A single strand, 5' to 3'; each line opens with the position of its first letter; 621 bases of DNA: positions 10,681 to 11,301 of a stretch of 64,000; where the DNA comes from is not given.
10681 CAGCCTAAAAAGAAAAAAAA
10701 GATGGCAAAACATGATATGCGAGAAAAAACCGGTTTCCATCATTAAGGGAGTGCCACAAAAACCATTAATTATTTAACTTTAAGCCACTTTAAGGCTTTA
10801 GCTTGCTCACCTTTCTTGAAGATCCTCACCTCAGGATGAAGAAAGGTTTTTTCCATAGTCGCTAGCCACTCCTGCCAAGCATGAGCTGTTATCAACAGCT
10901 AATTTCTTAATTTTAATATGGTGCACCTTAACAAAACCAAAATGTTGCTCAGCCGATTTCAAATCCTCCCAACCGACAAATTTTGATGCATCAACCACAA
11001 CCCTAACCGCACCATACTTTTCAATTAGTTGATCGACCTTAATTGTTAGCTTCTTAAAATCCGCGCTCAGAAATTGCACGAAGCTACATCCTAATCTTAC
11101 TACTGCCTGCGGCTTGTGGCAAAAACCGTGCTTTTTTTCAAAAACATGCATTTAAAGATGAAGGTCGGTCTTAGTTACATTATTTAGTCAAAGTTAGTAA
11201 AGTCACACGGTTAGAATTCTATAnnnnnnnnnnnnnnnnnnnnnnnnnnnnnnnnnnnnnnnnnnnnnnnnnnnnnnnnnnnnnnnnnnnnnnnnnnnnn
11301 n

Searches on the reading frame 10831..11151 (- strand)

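Call 92: search_protein_families(library=ncbifam, proteins=[window:10831-11151:-], max_evalue=0.1)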
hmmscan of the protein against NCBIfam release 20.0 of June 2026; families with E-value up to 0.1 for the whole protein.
window:10831-11151:- (106 aa): 1 family
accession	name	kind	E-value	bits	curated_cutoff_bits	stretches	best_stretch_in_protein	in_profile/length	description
NF011925.1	PRK15396.1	subfamily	0.0078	16.4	108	1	25-57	27-59/78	major outer membrane lipoprotein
